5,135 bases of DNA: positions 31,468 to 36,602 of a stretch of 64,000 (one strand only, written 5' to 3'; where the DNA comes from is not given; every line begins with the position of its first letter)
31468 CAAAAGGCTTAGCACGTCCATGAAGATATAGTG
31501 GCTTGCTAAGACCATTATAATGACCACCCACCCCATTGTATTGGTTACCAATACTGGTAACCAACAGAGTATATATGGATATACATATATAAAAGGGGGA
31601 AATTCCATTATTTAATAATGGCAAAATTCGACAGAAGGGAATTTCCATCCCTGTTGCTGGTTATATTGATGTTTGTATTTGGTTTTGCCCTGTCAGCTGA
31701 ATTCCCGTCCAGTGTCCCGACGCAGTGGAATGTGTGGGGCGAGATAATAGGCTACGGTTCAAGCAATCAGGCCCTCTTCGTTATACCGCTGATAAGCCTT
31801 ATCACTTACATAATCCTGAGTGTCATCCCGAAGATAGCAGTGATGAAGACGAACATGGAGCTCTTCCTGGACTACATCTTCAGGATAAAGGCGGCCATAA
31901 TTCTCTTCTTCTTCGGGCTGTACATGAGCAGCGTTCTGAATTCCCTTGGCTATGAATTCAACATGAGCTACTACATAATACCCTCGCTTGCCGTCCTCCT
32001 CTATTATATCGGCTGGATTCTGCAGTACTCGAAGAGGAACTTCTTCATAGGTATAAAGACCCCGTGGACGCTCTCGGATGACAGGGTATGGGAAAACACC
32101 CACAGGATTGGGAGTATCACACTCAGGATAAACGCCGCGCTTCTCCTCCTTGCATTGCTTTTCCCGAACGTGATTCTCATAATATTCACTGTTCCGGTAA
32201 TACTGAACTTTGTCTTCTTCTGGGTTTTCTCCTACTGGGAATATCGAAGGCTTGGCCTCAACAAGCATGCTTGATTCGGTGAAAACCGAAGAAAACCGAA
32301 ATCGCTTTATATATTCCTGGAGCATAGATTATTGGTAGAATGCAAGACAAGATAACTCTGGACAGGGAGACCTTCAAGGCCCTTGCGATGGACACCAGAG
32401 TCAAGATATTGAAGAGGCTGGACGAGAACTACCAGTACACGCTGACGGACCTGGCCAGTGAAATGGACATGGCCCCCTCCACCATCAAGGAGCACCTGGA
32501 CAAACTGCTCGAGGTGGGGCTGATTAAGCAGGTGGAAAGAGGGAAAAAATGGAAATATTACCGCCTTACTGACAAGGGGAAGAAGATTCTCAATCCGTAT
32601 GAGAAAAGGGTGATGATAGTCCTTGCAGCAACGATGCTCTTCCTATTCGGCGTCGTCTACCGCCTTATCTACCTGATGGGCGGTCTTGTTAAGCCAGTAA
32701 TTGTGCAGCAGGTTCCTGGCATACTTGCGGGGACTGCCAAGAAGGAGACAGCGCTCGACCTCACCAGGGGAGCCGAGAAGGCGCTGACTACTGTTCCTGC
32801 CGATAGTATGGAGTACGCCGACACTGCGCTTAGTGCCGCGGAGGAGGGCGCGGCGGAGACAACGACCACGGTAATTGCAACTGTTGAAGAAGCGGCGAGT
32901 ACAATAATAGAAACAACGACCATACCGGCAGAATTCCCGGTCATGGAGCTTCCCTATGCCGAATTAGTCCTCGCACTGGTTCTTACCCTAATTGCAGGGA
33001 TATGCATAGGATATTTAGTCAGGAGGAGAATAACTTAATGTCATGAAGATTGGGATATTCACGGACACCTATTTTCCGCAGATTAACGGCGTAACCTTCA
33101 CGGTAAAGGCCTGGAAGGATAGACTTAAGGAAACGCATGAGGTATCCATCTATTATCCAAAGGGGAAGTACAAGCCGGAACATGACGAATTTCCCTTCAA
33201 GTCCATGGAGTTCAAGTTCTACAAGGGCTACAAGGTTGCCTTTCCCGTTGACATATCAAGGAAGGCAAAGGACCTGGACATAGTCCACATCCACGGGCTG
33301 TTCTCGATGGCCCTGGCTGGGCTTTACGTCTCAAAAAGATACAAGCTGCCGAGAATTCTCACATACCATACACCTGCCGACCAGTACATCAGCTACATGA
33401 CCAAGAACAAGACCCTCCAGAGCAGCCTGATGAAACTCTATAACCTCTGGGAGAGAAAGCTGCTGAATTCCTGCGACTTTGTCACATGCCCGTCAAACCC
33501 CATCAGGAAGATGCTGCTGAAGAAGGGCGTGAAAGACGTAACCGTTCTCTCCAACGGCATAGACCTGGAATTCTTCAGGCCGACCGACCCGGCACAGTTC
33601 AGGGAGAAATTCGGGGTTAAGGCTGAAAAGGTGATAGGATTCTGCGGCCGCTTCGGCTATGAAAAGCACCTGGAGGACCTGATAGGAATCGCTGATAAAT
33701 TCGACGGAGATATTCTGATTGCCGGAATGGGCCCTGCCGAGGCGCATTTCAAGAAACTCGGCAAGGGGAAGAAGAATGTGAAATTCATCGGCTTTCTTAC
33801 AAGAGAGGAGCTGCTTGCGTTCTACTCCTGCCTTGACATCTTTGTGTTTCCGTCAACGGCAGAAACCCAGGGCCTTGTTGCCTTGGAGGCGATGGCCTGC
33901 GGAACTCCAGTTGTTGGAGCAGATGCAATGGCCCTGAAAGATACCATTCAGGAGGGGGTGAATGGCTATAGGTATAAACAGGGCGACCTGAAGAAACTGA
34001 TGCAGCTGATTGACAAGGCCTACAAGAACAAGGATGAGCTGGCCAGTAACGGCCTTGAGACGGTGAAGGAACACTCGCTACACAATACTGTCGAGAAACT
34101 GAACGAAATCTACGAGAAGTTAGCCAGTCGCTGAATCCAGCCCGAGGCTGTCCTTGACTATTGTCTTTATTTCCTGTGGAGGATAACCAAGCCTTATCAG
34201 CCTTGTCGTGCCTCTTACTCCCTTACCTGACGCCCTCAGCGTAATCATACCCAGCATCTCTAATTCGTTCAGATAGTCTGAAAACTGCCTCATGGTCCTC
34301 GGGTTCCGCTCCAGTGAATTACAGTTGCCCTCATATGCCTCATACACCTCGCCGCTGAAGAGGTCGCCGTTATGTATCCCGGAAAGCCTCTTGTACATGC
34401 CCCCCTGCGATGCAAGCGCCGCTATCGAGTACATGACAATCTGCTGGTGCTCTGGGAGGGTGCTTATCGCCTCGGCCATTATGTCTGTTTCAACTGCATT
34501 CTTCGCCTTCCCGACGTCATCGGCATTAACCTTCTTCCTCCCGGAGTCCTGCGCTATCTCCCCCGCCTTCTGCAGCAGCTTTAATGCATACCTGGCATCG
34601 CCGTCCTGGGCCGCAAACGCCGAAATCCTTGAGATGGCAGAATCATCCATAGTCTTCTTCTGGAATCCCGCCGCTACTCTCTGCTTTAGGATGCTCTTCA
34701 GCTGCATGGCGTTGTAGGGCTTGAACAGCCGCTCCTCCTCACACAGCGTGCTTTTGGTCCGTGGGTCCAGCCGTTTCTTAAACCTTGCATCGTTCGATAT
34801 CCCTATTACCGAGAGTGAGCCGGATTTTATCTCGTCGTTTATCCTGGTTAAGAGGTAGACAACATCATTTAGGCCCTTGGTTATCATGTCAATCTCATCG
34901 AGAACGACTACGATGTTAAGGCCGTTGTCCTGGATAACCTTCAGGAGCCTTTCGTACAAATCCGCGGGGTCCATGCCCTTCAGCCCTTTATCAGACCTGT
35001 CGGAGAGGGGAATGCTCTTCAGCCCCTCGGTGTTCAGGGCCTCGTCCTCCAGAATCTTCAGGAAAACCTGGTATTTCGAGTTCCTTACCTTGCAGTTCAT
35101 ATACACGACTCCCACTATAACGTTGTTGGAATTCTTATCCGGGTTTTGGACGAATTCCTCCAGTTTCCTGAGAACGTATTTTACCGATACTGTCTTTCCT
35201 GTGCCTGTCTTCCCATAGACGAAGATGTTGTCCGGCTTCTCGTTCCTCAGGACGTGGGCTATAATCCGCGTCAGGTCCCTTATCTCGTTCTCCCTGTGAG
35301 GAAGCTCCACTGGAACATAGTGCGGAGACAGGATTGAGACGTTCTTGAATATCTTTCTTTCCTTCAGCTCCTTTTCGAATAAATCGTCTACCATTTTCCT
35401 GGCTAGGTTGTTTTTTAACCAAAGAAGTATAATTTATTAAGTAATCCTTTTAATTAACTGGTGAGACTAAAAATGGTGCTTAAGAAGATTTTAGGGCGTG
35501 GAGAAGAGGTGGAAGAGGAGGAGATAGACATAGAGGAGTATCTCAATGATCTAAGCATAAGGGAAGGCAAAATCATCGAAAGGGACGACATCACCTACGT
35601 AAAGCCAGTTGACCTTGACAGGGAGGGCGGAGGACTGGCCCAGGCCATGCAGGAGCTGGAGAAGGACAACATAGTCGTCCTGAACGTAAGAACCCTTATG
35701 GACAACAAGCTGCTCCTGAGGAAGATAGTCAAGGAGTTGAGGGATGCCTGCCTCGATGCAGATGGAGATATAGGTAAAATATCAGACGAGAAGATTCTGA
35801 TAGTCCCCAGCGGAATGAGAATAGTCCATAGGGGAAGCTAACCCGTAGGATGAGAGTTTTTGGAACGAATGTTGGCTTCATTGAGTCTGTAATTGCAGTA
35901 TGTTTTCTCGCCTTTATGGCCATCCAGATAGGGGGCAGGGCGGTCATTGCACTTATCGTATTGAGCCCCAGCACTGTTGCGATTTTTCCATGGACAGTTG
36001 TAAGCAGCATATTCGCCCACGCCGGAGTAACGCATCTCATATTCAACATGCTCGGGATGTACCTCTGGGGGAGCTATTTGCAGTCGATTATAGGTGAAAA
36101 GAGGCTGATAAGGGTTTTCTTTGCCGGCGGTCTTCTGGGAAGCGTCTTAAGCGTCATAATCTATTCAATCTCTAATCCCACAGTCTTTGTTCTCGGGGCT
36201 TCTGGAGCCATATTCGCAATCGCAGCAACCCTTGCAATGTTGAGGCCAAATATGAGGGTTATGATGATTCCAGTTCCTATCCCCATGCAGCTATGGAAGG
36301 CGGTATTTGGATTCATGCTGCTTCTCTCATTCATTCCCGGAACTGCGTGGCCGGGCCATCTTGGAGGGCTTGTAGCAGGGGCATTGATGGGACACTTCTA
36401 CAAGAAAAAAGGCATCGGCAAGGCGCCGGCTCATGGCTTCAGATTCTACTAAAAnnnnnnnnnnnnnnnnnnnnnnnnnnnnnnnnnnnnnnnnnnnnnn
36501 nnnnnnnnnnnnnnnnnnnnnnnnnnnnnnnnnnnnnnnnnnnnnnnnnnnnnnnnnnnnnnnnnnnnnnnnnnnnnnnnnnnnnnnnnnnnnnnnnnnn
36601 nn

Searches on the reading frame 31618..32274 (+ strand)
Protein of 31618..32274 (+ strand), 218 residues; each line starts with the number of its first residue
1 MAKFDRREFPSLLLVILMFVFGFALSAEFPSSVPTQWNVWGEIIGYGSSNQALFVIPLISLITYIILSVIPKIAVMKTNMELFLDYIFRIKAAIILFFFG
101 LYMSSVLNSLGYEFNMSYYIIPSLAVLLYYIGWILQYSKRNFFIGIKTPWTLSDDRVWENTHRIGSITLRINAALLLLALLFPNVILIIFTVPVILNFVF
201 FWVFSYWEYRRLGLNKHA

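Call 23: search_protein_families(library=pfam, proteins=[window:31618-32274:+], max_evalue=0.00001)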
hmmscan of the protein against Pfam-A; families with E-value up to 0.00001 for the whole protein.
window:31618-32274:+ (218 aa): 2 families
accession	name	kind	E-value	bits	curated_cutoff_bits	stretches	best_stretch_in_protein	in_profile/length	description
PF13630.11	SdpI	-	3.7e-13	49.8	28.2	1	139-196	3-63/71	SdpI/YfhL protein family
PF07853.16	DUF1648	-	3.3e-10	39.9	28.7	1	13-60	1-48/49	Domain of unknown function (DUF1648)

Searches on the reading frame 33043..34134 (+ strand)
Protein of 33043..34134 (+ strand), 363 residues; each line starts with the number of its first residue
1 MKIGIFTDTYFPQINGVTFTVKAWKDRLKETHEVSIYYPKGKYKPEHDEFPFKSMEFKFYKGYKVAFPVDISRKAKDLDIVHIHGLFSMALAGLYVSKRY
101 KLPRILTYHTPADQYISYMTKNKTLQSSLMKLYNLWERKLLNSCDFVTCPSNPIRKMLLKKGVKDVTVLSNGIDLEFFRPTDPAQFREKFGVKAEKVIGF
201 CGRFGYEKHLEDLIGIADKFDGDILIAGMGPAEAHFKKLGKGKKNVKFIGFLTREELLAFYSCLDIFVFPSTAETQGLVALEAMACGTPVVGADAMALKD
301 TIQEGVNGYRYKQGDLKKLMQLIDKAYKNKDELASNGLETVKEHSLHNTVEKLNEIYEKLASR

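Call 23: search_protein_families(library=pfam, proteins=[window:33043-34134:+], max_evalue=0.00001)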
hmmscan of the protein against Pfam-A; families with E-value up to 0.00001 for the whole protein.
window:33043-34134:+ (363 aa): 5 families
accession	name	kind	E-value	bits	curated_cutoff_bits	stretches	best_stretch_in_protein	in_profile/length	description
PF00534.26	Glycos_transf_1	-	1.8e-27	96.4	26.4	1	187-333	6-161/172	Glycosyl transferases group 1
PF13692.12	Glyco_trans_1_4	-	9.3e-26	91.2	27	1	195-329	1-142/142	Glycosyl transferases group 1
PF13439.12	Glyco_transf_4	-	4.8e-25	89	28.5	1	14-176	1-169/170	Glycosyltransferase Family 4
PF13579.12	Glyco_trans_4_4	-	8.1e-10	39.7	29.7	1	29-172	15-158/158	Glycosyl transferase 4-like domain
PF13524.12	Glyco_trans_1_2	-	1.5e-06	28.6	25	1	234-353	15-142/144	Glycosyl transferase-like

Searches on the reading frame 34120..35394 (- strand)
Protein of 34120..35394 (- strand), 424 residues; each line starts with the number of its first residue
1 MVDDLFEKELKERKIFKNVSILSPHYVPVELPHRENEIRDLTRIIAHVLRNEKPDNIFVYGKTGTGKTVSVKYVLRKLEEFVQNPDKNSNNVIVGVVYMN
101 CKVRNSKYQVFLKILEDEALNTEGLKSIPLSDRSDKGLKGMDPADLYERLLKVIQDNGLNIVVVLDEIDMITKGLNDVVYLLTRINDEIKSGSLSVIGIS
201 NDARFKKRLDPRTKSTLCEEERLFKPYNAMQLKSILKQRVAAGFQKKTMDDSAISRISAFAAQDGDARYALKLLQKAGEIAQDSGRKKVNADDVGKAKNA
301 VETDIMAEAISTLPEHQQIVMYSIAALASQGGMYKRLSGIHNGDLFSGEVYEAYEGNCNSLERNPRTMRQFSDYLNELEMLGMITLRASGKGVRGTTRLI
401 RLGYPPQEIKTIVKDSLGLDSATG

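Call 23: search_protein_families(library=pfam, proteins=[window:34120-35394:-], max_evalue=0.00001)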
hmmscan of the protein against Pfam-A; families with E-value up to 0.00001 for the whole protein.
window:34120-35394:- (424 aa): 5 families
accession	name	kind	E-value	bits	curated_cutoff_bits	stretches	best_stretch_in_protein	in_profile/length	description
PF09079.17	Cdc6_C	-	2.5e-22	79.1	25.1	1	308-410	1-94/96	CDC6, C terminal winged helix domain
PF22703.2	Cdc6_lid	-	2.3e-19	69.5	27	1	234-298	2-67/68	Cdc6 AAA+ ATPase-type lid domain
PF13191.12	AAA_16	-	1.6e-11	45.5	32.6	1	30-184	1-157/167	AAA ATPase domain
PF13401.12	AAA_22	-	5.4e-10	40.1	27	1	55-196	6-120/130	AAA domain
PF01637.24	ATPase_2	-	7.2e-08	32.9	33.2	1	34-187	4-140/225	ATPase domain predominantly from Archaea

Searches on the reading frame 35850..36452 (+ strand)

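Call 74: search_protein_families(library=pfam, proteins=[window:35850-36452:+], max_evalue=0.001)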
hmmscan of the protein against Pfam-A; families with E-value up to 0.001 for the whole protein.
window:35850-36452:+ (200 aa): 2 families
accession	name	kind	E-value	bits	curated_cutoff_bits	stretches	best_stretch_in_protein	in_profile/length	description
PF01694.28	Rhomboid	-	1e-25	91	22.6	1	48-184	5-140/143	Rhomboid domain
PF08551.15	DUF1751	-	7.1e-05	23.7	22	1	40-108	1-69/99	Eukaryotic integral membrane protein (DUF1751)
